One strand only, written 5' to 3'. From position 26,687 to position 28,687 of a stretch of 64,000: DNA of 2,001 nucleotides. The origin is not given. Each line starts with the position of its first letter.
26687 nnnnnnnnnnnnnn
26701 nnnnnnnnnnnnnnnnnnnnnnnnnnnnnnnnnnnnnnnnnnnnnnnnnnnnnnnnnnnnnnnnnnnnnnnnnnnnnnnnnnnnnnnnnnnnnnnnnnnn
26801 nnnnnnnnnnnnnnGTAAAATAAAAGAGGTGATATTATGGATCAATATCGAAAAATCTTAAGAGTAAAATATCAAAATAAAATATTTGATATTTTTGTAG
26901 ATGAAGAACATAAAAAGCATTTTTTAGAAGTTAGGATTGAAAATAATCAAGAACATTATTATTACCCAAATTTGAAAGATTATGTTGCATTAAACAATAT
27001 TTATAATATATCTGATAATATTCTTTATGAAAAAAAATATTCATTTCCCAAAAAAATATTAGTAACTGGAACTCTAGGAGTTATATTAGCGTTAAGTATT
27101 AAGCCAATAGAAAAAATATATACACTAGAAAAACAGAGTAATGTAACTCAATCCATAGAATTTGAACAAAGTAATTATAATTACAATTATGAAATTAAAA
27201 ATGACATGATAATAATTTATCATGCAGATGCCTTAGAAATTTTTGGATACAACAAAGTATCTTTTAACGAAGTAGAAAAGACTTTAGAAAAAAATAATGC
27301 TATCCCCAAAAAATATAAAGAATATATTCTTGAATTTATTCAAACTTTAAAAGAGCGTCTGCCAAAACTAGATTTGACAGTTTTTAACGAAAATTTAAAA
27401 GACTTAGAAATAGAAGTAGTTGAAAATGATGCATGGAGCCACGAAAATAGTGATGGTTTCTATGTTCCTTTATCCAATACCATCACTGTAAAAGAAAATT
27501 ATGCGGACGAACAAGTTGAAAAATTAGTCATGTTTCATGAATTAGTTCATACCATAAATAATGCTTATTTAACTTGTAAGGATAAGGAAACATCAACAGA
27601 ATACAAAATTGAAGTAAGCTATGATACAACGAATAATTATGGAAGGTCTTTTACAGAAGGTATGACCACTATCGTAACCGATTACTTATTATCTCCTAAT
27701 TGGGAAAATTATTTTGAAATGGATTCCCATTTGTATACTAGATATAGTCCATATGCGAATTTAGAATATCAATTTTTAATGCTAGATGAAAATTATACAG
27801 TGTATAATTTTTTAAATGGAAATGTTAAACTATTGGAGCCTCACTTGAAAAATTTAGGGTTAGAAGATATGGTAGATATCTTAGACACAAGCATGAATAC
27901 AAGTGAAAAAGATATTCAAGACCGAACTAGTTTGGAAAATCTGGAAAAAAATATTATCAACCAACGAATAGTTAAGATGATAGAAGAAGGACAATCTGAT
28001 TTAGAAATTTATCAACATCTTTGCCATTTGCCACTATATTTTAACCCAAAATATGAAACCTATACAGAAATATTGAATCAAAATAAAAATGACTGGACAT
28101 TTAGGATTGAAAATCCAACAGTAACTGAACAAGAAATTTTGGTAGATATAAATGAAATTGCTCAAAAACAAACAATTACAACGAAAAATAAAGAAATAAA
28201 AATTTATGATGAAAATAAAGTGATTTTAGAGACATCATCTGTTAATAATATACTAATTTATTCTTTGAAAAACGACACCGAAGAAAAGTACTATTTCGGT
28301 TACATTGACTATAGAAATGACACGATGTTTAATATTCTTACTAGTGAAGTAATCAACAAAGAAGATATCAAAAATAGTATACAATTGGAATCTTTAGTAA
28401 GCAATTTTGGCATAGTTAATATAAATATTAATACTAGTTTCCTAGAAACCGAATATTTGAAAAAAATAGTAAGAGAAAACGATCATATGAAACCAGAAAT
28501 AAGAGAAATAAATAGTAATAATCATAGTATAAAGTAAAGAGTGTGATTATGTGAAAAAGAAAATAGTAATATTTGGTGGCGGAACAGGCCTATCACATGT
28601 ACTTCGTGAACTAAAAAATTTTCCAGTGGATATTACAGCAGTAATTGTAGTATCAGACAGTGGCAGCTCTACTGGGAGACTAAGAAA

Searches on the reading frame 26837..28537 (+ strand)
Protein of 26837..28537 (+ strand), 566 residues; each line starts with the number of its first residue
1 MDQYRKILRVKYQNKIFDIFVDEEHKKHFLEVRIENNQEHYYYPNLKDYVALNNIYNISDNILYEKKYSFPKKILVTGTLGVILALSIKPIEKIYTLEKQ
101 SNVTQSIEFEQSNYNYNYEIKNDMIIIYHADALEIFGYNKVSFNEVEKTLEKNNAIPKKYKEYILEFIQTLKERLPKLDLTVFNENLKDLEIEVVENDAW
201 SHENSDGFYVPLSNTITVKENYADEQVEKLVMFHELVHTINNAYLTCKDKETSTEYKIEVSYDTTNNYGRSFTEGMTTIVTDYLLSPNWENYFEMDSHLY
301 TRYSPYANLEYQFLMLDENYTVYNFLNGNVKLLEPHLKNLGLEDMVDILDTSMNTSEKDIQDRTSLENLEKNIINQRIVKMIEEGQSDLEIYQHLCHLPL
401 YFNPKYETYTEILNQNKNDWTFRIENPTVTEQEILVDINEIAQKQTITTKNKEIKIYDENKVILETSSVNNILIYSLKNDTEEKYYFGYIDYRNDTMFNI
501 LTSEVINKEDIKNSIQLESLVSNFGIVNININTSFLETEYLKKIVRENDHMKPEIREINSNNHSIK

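Call 86: search_protein_families(library=pfam, proteins=[window:26837-28537:+], max_evalue=0.01)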
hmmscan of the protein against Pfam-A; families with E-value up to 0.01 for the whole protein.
window:26837-28537:+ (566 aa): 1 family
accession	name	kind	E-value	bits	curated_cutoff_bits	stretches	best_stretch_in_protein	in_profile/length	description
PF11002.13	RDM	-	0.0082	16.6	27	0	507-523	4-20/42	RFPL defining motif (RDM)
